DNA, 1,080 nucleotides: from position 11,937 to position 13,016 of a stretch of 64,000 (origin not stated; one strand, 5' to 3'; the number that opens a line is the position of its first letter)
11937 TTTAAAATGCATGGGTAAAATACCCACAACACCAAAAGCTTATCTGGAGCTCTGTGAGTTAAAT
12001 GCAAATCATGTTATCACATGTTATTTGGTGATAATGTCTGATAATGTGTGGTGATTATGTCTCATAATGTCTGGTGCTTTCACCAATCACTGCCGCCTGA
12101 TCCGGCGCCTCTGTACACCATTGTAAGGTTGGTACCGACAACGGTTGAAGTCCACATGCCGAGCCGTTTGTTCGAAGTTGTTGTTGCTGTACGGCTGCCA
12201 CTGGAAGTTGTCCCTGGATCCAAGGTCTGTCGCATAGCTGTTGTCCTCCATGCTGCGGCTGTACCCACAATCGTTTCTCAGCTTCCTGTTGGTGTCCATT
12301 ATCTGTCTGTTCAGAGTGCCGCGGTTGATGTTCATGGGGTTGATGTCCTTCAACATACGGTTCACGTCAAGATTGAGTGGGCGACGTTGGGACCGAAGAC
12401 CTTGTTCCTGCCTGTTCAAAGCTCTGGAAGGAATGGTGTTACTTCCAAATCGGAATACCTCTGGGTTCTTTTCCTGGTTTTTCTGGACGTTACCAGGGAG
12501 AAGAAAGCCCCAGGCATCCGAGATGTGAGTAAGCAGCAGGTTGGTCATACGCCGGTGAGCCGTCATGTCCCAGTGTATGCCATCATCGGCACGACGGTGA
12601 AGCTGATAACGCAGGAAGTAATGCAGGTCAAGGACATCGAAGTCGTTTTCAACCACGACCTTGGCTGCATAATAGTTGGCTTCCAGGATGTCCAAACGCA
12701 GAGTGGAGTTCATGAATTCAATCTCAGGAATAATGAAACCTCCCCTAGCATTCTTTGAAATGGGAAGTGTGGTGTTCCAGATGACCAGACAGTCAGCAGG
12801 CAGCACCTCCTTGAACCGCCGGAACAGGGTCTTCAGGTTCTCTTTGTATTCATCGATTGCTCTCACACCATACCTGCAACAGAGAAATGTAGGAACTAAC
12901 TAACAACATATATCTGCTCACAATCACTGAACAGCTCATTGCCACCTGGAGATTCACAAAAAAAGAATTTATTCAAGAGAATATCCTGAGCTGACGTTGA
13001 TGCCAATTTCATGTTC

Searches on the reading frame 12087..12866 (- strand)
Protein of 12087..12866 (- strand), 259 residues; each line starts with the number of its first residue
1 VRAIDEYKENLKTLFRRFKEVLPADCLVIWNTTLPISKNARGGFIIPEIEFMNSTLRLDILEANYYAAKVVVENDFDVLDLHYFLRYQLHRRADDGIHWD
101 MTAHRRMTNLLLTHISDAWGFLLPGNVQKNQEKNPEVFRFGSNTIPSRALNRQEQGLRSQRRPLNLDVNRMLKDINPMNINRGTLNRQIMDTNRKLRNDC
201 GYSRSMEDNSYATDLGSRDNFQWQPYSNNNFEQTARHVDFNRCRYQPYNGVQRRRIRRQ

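Call 12: search_protein_families(library=pfam, proteins=[window:12087-12866:-], max_evalue=0.01)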
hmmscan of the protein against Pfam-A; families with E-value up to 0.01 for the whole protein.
window:12087-12866:- (259 aa): 0 families

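Call 29: find_homologous_proteins(query=window:12090-12866:-)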
Query window:12090-12866:- (259 aa): 75 proteins with E <= 0.001 among 218 candidates.
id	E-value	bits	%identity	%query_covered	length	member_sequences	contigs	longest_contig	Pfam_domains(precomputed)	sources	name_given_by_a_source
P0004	6.8e-173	592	100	100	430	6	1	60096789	-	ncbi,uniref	ncbi:PC-esterase domain-containing protein 1A-like isoform X1 [Haliotis cracherodii]|uniref:PC-ester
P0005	4.0e-141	487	84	97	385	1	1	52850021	-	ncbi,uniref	ncbi:PC-esterase domain-containing protein 1A-like [Haliotis asinina]|uniref:PC-esterase domain-cont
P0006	4.0e-61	225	48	93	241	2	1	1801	-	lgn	-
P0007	6.9e-61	225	43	95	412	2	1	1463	-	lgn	-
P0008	1.7e-60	223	42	95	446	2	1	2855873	-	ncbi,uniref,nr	ncbi:PC-esterase domain-containing protein 1A-like [Mizuhopecten yessoensis]|uniref:PC-esterase doma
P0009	1.1e-59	221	67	53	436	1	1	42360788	-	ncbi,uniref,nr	ncbi:PC-esterase domain-containing protein 1A-like [Pecten maximus]|uniref:PC-esterase domain-contai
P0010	3.2e-59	219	45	100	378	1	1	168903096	-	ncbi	ncbi:hypothetical protein ScPMuIL_000874 [Solemya velum]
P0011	3.1e-58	216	41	98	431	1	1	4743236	-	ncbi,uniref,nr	ncbi:hypothetical protein CHS0354_006115 [Potamilus streckersoni]|uniref:PC-esterase domain-containi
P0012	8.5e-57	211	43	98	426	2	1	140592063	-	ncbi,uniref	ncbi:hypothetical protein ACJMK2_005591 [Sinanodonta woodiana]|uniref:PC-esterase domain-containing 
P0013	3.4e-56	209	60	63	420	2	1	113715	-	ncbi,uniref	ncbi:PC-esterase domain-containing protein 1A-like isoform X1 [Saccostrea cucullata]|uniref:PC-ester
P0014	3.5e-56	209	46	98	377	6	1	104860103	-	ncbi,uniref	ncbi:PC-esterase domain-containing protein 1A-like [Mytilus galloprovincialis]|uniref:PC-esterase do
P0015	2.8e-55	206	65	54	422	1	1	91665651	PF00657.29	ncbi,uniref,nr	ncbi:PC-esterase domain-containing protein 1A-like [Gigantopelta aegis]|uniref:PC-esterase domain-co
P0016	3.4e-55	206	46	93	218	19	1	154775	-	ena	-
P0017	5.9e-55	205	43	94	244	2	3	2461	-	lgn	-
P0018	6.4e-55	205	71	49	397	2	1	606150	-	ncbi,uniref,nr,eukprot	ncbi:PC-esterase domain-containing protein 1A [Lingula anatina]|uniref:PC-esterase domain-containing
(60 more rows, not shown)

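Call 30: find_encoding_contigs(protein=P0004, flank=10000, max_places=10)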
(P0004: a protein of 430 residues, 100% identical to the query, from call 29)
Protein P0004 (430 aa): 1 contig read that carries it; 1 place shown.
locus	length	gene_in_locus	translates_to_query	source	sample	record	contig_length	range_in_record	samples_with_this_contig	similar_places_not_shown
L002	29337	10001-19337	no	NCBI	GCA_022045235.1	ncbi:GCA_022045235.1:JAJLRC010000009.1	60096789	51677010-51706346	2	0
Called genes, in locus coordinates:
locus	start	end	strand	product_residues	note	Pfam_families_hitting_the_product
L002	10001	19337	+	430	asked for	-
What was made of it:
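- No gene is called over the orthologous array (call 30). No gene model lies over the orthologous array in annotated H. cracherodii (call 30).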

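Call 31: find_encoding_contigs(protein=P0005, flank=10000, max_places=10)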
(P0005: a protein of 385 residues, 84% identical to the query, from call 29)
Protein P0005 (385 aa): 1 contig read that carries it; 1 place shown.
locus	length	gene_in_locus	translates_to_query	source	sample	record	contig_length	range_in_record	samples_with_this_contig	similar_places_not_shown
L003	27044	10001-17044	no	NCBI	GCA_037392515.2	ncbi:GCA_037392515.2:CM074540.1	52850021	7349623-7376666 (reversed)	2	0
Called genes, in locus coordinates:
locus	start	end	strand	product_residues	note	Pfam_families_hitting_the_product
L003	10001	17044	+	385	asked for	-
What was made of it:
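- On Centromeric higher-order-repeat satellite: The orthologous locus is about 14% from a scaffold end (calls 30, 31).
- The orthologous locus lies about 14% of the way along the chromosome-scale scaffold in H. cracherodii and in H. asinina (calls 30, 31), a position compatible with a subtelocentric centromere.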

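Call 32: list_cluster_members(proteins=[P0004])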
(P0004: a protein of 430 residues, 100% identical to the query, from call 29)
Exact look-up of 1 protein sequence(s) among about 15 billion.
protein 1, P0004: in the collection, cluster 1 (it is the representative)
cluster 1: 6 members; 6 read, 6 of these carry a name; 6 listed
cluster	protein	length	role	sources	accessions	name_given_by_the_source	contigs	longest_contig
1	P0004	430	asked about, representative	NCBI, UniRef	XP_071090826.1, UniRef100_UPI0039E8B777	PC-esterase domain-containing protein 1A-like isoform X1 [Haliotis cracherodii] | PC-esterase domain-containing protein 1A-like isoform X1 n=2 Tax=Haliotis cracherodii ...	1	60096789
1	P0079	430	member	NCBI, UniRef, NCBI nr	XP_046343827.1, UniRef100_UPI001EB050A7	PC-esterase domain-containing protein 1A-like isoform X1 [Haliotis rufescens] | PC-esterase domain-containing protein 1A-like isoform X1 n=2 Tax=Haliotis rufescens ...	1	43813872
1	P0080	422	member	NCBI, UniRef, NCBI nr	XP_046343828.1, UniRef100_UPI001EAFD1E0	PC-esterase domain-containing protein 1A-like isoform X2 [Haliotis rufescens] | PC-esterase domain-containing protein 1A-like isoform X2 n=1 Tax=Haliotis rufescens ...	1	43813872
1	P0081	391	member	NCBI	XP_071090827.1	PC-esterase domain-containing protein 1A-like isoform X2 [Haliotis cracherodii]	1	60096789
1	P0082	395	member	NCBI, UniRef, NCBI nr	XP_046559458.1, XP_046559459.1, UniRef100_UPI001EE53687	PC-esterase domain-containing protein 1A-like [Haliotis rubra] | PC-esterase domain-containing protein 1A-like n=1 Tax=Haliotis rubra TaxID=36100 ...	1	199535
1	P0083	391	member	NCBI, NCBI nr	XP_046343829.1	PC-esterase domain-containing protein 1A-like isoform X3 [Haliotis rufescens]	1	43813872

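Call 34: find_encoding_contigs(protein=P0079, flank=10000, max_places=10)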
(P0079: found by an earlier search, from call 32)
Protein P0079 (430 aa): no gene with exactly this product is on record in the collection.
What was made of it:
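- Tried and rejected: The window's own assembly is not in the gene-position index, and H. rufescens XP_046343827 is not on record (call 34).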

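Call 35: find_encoding_contigs(protein=P0082, flank=10000, max_places=10)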
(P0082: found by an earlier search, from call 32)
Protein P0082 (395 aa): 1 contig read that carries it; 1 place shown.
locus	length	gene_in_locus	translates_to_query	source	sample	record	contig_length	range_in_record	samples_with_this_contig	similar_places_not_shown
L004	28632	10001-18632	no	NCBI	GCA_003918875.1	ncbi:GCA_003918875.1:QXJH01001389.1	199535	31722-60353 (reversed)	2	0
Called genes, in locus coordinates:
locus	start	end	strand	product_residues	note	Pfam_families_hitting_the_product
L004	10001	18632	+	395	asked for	-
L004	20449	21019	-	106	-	-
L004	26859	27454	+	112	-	-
